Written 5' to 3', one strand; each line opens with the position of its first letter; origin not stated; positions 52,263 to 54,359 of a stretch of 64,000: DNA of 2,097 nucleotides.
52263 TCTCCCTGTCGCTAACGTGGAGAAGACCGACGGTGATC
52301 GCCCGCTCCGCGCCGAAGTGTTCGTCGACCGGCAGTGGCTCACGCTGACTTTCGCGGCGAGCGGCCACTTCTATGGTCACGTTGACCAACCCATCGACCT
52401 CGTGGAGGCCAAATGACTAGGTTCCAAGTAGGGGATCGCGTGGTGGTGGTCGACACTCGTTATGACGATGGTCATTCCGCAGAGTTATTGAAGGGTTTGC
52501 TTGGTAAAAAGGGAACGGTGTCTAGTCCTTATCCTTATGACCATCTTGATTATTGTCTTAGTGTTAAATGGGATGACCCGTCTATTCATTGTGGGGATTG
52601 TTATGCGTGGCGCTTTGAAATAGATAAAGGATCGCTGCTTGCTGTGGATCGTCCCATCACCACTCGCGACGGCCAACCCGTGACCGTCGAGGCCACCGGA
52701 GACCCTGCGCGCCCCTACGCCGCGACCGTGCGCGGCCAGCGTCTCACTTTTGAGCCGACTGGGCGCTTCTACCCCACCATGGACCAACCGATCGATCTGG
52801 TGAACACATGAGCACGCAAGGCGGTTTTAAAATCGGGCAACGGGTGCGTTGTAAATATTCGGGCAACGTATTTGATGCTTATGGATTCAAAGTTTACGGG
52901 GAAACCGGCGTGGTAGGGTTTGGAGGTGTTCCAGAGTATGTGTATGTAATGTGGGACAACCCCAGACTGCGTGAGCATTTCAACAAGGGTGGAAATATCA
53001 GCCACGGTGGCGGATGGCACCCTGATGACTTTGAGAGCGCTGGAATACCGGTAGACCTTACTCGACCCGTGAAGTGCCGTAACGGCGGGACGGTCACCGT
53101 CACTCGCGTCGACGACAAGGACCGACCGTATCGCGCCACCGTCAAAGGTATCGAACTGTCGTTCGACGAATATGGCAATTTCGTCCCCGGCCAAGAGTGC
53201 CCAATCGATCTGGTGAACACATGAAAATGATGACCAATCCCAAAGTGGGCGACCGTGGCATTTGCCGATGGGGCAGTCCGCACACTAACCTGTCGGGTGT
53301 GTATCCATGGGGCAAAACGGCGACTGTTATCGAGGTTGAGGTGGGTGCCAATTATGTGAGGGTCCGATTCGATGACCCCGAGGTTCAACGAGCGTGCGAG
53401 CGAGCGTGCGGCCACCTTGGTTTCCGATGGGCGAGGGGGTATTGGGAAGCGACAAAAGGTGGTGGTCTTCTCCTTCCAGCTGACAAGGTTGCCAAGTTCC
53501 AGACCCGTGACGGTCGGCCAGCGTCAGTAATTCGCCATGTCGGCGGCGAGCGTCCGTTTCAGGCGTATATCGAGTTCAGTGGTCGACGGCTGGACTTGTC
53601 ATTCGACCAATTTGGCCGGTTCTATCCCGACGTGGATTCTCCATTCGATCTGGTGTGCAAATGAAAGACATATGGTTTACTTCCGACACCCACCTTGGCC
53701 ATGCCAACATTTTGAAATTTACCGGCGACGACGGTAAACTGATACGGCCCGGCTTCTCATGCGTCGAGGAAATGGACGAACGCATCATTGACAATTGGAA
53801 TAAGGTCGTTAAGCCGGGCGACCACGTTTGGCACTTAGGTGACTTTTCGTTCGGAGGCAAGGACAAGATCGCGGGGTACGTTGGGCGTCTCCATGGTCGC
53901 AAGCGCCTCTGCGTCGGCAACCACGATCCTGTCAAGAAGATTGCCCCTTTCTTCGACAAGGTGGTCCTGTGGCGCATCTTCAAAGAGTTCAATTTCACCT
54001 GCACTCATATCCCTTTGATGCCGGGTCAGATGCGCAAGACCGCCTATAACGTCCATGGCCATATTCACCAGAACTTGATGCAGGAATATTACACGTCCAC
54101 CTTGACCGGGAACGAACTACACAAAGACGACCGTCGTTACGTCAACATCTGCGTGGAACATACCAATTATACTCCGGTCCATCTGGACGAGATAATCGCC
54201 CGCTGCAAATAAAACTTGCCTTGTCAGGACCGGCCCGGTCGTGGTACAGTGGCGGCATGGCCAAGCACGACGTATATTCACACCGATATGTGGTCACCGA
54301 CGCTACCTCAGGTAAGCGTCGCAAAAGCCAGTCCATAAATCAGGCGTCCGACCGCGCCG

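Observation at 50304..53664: Tandem array of eight translationally chained two-domain paralogs of unknown function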

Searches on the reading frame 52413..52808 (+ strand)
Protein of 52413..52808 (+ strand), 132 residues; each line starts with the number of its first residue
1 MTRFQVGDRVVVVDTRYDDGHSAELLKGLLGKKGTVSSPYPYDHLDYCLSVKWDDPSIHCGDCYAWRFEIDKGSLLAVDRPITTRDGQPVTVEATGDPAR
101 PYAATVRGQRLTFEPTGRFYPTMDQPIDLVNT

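Call 4: search_protein_families(library=pfam, proteins=[window:52413-52808:+], max_evalue=1)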
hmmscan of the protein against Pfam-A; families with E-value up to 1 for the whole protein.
window:52413-52808:+ (132 aa): 0 families

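Call 5: search_protein_families(library=phrogs, proteins=[window:52413-52808:+], max_evalue=1)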
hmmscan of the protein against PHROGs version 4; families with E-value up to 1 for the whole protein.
window:52413-52808:+ (132 aa): 2 families
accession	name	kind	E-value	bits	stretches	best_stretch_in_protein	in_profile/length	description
phrog_7871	-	unknown function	0.094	13.8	1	1-56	1-53/73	-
phrog_811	-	DNA, RNA and nucleotide metabolism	0.23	12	1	69-97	62-90/140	UmuD-like protein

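Call 9: search_dna_similar(query=window:52413-52808:+, collection=phages, mode=protein, max_evalue=0.01, max_rows=30)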
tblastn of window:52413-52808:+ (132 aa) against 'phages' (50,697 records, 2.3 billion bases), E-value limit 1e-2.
No match.

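Call 17: predict_structure(alignment_id=A2)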
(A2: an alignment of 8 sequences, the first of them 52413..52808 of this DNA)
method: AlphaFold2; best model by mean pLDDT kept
length: 132 residues; sequences in the alignment: 8
mean_pLDDT: 73.4   pTM: 0.56
mean pLDDT of the five models: 73.4, 72.5, 70.8, 70.2, 66.8
residues with pLDDT >= 90: 12; 70-90: 71; 50-70: 37; < 50: 12
segments of 3 or more residues with pLDDT < 50: 121-132
pLDDT, mean of each block of 10 residues (from residue 1): 76 74 73 89 76 88 85 61 68 80 81 66 46 30
secondary structure, 60 per line:
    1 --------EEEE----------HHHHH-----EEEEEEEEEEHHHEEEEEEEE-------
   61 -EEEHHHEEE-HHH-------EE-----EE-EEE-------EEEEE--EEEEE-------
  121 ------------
elements in order: E9-12 H23-27 E33-42 E46-53 E62-64 E68-70 E92-94 E102-106 E109-113

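Call 23: fold_search(model_id=the predicted structure, library=pdb)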
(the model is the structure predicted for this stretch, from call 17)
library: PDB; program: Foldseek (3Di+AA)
matches with E <= 10: 482; with E <= 0.001: 0
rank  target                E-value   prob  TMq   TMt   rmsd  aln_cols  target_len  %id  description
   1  9wms_W                5.0e-03  0.97  0.36  0.12   7.4       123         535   12  Co-transcriptional histone H3K36 methylation complex containing RNA polymerase II elongation complex, Set2, and the up (released 2025-12-24)
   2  7xn7_W                5.3e-03  0.97  0.35  0.12   7.5       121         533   12  RNA polymerase II elongation complex containing Spt4/5, Elf1, Spt6, Spn1 and Paf1C (released 2022-09-07)
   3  5zwx_A                1.3e-02  0.63  0.25  0.23  13.4       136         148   14  Crystal structure of Raphanus sativus AGDP1 AGD12 in complex with an H3K9me2 peptide (released 2018-11-14)
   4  7r0w_V                2.1e-02  1.00  0.40  0.73   2.3        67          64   24  2.8 Angstrom cryo-EM structure of the dimeric cytochrome b6f-PetP complex from Synechocystis sp. PCC 6803 with nativel (released 2022-07-06)
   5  2n5u_MODEL_1_A        2.6e-02  1.00  0.39  0.62   2.5        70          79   21  Solution structure of the cyanobacterial cytochrome b6f complex subunit PetP (released 2016-04-13)
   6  8ram_Z                2.8e-02  0.91  0.30  0.10  11.5       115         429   13  Structure of Sen1 bound RNA Polymerase II pre-termination complex (released 2024-10-30)
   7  2fhd_A                3.2e-02  0.72  0.30  0.27  12.2       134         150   13  Crystal structure of Crb2 tandem tudor domains (released 2007-01-02)
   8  8rap_Z                3.3e-02  0.90  0.30  0.11  12.2       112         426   12  Structure of Sen1-ADP.BeF3 bound RNA Polymerase II pre-termination complex (released 2024-10-30)
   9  7pzy_F                4.8e-02  1.00  0.35  0.18   2.6        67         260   13  Structure of the vacant Candida albicans 80S ribosome (released 2022-05-18)
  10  6zon_q                4.8e-02  1.00  0.33  0.18   3.4        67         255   15  SARS-CoV-2 Nsp1 bound to a human 43S preinitiation ribosome complex - state 1 (released 2020-07-29)
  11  5ycq                  5.1e-02  1.00  0.35  0.58   3.8        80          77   16  Unique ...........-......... Factor for the AAA+ Lon Protease (released 2018-04-11)
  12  3wvd_B                5.1e-02  0.96  0.31  0.21   5.4        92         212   20  Crystal structure of Nitrile Hydratase mutant bR56K complexed with Trimethylacetonitrile, photo-activated for 50 min (released 2015-06-17)
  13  8c3a_G                6.1e-02  1.00  0.34  0.18   2.7        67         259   13  Crystal structure of ailanthone bound to the Candida albicans 80S ribosome (released 2024-01-10)
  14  6w2s_F                6.4e-02  1.00  0.34  0.18   2.7        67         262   15  Structure of the Cricket Paralysis Virus 5-UTR IRES (CrPV 5-UTR-IRES) bound to the small ribosomal subunit in the open (released 2020-04-22)
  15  8q7z_Ad               6.4e-02  1.00  0.34  0.18   3.0        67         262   15  Structure of the G. gallus 80S non-rotated ribosome (released 2024-08-28)
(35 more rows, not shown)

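Call 32: find_homologous_proteins(query=A3, max_evalue=0.001)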
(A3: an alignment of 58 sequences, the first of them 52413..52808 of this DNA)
Query A3 (58 sequences) (132 aa, profile of the alignment): 4 proteins with E <= 0.001 among 1632 candidates.
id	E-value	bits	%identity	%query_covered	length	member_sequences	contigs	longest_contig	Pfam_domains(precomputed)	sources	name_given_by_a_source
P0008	3.9e-28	117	100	100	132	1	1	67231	-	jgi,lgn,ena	-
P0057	3.6e-19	88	27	97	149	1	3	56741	-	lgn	-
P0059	2.3e-18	85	32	49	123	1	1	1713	-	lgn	-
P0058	1.1e-17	83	33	44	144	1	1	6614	-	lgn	-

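Call 40: search_protein_families(library=pfam, alignment_id=A3, max_evalue=0.1)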
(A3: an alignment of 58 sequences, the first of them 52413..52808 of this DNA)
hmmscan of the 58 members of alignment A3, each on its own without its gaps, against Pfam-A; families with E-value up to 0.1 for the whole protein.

A. member 1, window:52413-52808:+ (132 aa): 0 families

B. families by the number of members that match (of 58 scanned): 9 families
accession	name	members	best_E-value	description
PF18129.7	SH3_12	5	0.00058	Xrn1 SH3-like domain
PF25260.1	DUF7861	1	0.0071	Family of unknown function (DUF7861)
PF23911.1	DUF7253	1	0.0094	Domain of unknown function (DUF7253)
PF18614.7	RNase_II_C_S1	1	0.03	RNase II-type exonuclease C-terminal S1 domain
PF08021.17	FAD_binding_9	1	0.038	Siderophore-interacting FAD-binding domain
PF15193.11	FAM24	1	0.054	FAM24 family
PF08230.16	CW_7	1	0.06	CW_7 repeat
PF18339.7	Tudor_1_RapA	1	0.086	RapA N-terminal Tudor like domain 1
PF06701.19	MIB_HERC2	1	0.093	Mib_herc2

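Call 46: predict_structure(alignment_id=A3)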
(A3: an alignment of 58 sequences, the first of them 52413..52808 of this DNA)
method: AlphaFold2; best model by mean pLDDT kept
length: 132 residues; sequences in the alignment: 58
mean_pLDDT: 92.4   pTM: 0.69
mean pLDDT of the five models: 92.4, 92.2, 91.0, 90.9, 90.8
residues with pLDDT >= 90: 104; 70-90: 25; 50-70: 3; < 50: 0
segments of 3 or more residues with pLDDT < 50: none
pLDDT, mean of each block of 10 residues (from residue 1): 88 87 81 95 87 94 93 93 98 97 97 97 93 95
secondary structure, 60 per line:
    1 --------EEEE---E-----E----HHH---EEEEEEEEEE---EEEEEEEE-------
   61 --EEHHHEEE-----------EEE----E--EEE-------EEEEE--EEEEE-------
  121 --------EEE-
elements in order: E9-12 E33-42 E46-53 E68-70 E82-84 E92-94 E102-106 E109-113 E129-131

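Call 47: fold_search(model_id=the predicted structure, library=viral)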
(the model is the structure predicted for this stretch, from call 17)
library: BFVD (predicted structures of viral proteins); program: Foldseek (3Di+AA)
matches with E <= 10: 919; with E <= 0.001: 3
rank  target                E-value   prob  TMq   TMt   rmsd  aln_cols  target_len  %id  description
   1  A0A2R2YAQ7            2.7e-04  1.00  0.38  0.65   3.6        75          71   27  Uncharacterized protein [Pseudomonas phage PPSC2]
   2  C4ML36                5.8e-04  1.00  0.38  0.26   9.7       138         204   17  p36 [Xanthomonas phage phiL7]
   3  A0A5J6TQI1            7.4e-04  1.00  0.44  0.18   7.6       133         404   18  (no name in the UniProt tables at hand)
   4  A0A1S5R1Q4            1.2e-03  1.00  0.42  0.71   3.8        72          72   19  Uncharacterized protein [Pseudomonas phage phiPMW]
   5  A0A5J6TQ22            2.0e-03  0.98  0.33  0.18  14.9       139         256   18  (no name in the UniProt tables at hand)
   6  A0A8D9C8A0            2.1e-03  1.00  0.42  0.68   2.7        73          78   25  Uncharacterized protein [uncultured marine phage]
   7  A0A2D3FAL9            2.3e-03  1.00  0.33  0.47   5.4        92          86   18  Uncharacterized protein [Salinibacter phage SRUTV-1]
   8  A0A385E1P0            2.4e-03  1.00  0.38  0.62   3.6        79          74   30  Uncharacterized protein [Gordonia phage Phistory]
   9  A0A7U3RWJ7            2.4e-03  1.00  0.46  0.33  11.4       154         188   13  PsaE-like protein [Bacillus phage Kirov]
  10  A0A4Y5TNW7            3.3e-03  0.98  0.35  0.20  11.0       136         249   23  Uncharacterized protein [Bordetella phage vB_BbrP_BB8]
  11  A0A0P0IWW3            3.5e-03  1.00  0.38  0.64   3.7        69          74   22  Uncharacterized protein [Acinetobacter phage IME-200]
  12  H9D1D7                3.9e-03  1.00  0.39  0.66   3.2        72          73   25  DUF4314 domain-containing protein [Salinivibrio phage CW02]
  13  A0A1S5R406            3.9e-03  1.00  0.39  0.62   3.7        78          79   14  Uncharacterized protein [Pseudomonas phage pf16]
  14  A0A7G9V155            4.4e-03  1.00  0.34  0.69   3.3        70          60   21  Uncharacterized protein [Pseudomonas phage phiPsa267]
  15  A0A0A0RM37            4.7e-03  0.90  0.29  0.22  12.1       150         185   18  (no name in the UniProt tables at hand)
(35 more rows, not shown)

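Call 52: fold_search(model_id=the predicted structure, library=pdb)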
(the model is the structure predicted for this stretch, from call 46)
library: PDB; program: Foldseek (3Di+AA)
matches with E <= 10: 598; with E <= 0.001: 0
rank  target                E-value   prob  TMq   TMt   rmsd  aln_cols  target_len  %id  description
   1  7xn7_W                1.8e-02  0.97  0.34  0.12   8.9       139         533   12  RNA polymerase II elongation complex containing Spt4/5, Elf1, Spt6, Spn1 and Paf1C (released 2022-09-07)
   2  3wvd_B                1.9e-02  1.00  0.34  0.22   5.3        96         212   22  Crystal structure of Nitrile Hydratase mutant bR56K complexed with Trimethylacetonitrile, photo-activated for 50 min (released 2015-06-17)
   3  9wms_W                2.5e-02  0.96  0.34  0.11   9.1       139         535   12  Co-transcriptional histone H3K36 methylation complex containing RNA polymerase II elongation complex, Set2, and the up (released 2025-12-24)
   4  7w8m_B                3.3e-02  1.00  0.40  0.24   4.7        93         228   20  Crystal structure of Co-type nitrile hydratase mutant from Pseudomonas thermophila - A129R (released 2022-08-24)
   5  3a8m_B                3.5e-02  0.99  0.31  0.21   5.8        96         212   21  Crystal structure of Nitrile Hydratase mutant Y72F complexed with Trimethylacetonitrile (released 2010-04-14)
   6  4ob3_B                4.1e-02  1.00  0.40  0.24   4.0        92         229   21  Crystal Structure of Nitrile Hydratase from Pseudonocardia thermophila : A Reference Structure to Boronic Acid Inhibit (released 2014-11-26)
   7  7w8l_B                4.1e-02  1.00  0.40  0.24   4.8        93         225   20  Crystal Structure of Co-type nitrile hydratase mutant from Pseudonocardia thermophila - M46R (released 2022-08-24)
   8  8w8e_Z                5.1e-02  0.84  0.30  0.12  22.7       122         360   11  human co-transcriptional RNA capping enzyme RNGTT (released 2024-04-10)
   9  6gmh_Z                5.1e-02  0.69  0.27  0.09  11.1       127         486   12  Structure of activated transcription complex Pol II-DSIF-PAF-SPT6 (released 2018-08-22)
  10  2ahj_B                5.4e-02  0.99  0.35  0.23   5.3        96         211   21  NITRILE HYDRATASE COMPLEXED WITH NITRIC OXIDE (released 1999-01-27)
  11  9j0n_Z                5.7e-02  0.97  0.38  0.13   7.8       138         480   13  Paused elongation complex of mammalian RNA polymerase II with nucleosome (PEC2-nuc) (released 2025-02-05)
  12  7pks_Z                5.7e-02  0.96  0.37  0.20   8.4       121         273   14  Structural basis of Integrator-mediated transcription regulation (released 2021-12-08)
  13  7ycx_j                5.7e-02  0.92  0.34  0.12   8.6       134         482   15  The structure of INTAC-PEC complex (released 2023-03-15)
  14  5oik_Z                6.1e-02  0.77  0.28  0.08  14.5       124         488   10  Structure of an RNA polymerase II-DSIF transcription elongation complex (released 2017-09-13)
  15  9d6k_B                6.4e-02  1.00  0.41  0.25   3.8        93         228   20  Nitrile hydratase BR157A mutant (released 2024-09-25)
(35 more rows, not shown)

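Call 55: search_solved_structures(query=A3, max_evalue=10, show_alignments=2)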
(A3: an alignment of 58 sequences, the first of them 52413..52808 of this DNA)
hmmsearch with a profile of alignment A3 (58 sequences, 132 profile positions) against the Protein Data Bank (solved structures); distinct sequences matched with E-value up to 10: 18.
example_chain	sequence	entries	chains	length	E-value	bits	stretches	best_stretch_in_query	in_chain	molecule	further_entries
9l8y_A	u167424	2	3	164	0.023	18.7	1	4-55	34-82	E3 ubiquitin-protein ligase HERC2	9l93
1mbm_A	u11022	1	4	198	0.065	17.3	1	77-123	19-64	chymotrypsin-like serine protease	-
4v8m_BU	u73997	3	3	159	0.1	16.6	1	4-85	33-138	60S RIBOSOMAL PROTEIN L21E, PUTATIVE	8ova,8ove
5it7_TT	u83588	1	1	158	0.23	15.5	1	1-66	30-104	KLLA0E23651p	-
6uz7_AT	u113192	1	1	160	0.24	15.4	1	1-66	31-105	KLLA0E23651p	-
7olc_LT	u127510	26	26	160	0.26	15.3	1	4-78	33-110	60S ribosomal protein l21-like protein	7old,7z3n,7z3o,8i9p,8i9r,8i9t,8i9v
9axt_Bf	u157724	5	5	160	0.27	15.3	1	4-56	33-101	Large ribosomal subunit protein eL21B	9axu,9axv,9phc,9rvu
8esq_T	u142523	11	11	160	0.27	15.3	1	4-56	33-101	60S ribosomal protein L21-A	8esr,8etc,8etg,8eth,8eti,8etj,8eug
5t5h_U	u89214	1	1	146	0.31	15.1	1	4-51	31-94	Ribosomal protein L21E (60S)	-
4v8p_BP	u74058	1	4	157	0.49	14.4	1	4-100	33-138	60S RIBOSOMAL PROTEIN L21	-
7r81_V1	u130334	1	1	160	0.51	14.4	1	4-77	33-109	Ribosomal protein Srp1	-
4v4n_AR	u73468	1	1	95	0.83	13.7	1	4-49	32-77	50S ribosomal protein L21E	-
4v6u_BR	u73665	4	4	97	0.86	13.6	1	4-49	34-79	50S ribosomal protein L21e | Large ribosomal subunit protein eL21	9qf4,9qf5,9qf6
4u3m_N1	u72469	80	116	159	0.91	13.6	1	4-65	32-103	60S ribosomal protein L21-A | Large ribosomal subunit protein eL21A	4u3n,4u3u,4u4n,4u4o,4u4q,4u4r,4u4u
6woo_T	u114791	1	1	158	0.91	13.5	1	4-65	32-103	eL21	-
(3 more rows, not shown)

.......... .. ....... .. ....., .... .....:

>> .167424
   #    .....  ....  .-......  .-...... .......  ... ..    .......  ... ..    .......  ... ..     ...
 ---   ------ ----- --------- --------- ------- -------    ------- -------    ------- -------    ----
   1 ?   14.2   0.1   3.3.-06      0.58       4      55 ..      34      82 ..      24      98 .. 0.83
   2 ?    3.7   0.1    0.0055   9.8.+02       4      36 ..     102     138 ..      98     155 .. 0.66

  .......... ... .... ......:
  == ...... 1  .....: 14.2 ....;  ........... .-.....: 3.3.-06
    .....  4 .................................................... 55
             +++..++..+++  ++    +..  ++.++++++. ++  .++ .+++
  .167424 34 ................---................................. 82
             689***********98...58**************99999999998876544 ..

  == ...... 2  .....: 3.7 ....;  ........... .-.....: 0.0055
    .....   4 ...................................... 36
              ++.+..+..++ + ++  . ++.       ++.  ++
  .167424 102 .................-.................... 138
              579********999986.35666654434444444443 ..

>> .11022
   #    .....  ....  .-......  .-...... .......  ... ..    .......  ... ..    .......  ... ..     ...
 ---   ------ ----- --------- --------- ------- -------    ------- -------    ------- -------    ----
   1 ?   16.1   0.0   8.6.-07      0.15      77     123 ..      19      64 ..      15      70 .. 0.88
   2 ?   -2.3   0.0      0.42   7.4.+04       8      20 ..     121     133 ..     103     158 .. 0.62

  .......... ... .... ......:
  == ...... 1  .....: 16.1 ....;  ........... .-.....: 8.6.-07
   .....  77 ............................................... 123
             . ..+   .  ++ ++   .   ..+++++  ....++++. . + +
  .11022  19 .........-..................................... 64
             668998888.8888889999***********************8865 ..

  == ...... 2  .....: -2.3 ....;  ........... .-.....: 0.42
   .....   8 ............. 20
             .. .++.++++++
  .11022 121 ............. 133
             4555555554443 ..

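Call 56: search_protein_families(library=ncbifam, proteins=[window:52413-52808:+], max_evalue=0.1)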
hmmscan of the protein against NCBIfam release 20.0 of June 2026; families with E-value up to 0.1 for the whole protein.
window:52413-52808:+ (132 aa): 0 families

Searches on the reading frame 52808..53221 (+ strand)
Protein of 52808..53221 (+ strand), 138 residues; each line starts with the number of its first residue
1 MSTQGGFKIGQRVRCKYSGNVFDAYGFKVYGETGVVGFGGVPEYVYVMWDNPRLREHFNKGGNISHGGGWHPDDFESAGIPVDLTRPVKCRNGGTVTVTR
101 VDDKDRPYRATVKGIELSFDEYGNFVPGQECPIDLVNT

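Call 4: search_protein_families(library=pfam, proteins=[window:52808-53221:+], max_evalue=1)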
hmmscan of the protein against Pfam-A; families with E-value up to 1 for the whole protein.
window:52808-53221:+ (138 aa): 1 family
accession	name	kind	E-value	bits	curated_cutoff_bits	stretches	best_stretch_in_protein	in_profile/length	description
PF23897.1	DUF7245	-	0.21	12.1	27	1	6-27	51-72/119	Family of unknown function (DUF7245)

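Call 5: search_protein_families(library=phrogs, proteins=[window:52808-53221:+], max_evalue=1)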
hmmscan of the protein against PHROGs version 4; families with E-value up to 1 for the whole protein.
window:52808-53221:+ (138 aa): 1 family
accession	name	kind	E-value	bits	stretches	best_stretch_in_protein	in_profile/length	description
phrog_31350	-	unknown function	0.17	13.3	1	78-104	5-30/58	-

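Call 56: search_protein_families(library=ncbifam, proteins=[window:52808-53221:+], max_evalue=0.1)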
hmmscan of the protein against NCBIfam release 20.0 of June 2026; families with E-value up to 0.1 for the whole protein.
window:52808-53221:+ (138 aa): 0 families

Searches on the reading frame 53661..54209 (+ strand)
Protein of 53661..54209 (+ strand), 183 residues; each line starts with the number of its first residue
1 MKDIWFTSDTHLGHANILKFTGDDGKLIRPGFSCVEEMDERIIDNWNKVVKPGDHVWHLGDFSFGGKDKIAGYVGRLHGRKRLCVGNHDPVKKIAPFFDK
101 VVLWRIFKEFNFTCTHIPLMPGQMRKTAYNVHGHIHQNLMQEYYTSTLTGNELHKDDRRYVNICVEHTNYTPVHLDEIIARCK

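Call 4: search_protein_families(library=pfam, proteins=[window:53661-54209:+], max_evalue=1)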
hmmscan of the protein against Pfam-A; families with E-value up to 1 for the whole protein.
window:53661-54209:+ (183 aa): 3 families
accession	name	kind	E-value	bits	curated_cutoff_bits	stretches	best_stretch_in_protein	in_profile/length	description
PF00149.33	Metallophos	-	5.5e-06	27.4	21.5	1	4-167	3-155/191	Calcineurin-like phosphoesterase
PF12850.12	Metallophos_2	-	4.2e-05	24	27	1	39-143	12-124/154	Calcineurin-like phosphoesterase superfamily domain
PF17782.7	DprA_WH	-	0.33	11.5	22.9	1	169-182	22-35/61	DprA winged helix domain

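Call 5: search_protein_families(library=phrogs, proteins=[window:53661-54209:+], max_evalue=1)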
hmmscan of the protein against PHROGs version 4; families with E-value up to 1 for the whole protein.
window:53661-54209:+ (183 aa): 3 families
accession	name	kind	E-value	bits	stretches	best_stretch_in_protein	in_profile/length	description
phrog_547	-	other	1.5e-53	182.4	1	1-181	28-198/245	phosphoesterase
phrog_30537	-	unknown function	2e-05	26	1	35-73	11-49/87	-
phrog_3662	-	unknown function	0.1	13.9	1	149-180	30-61/83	-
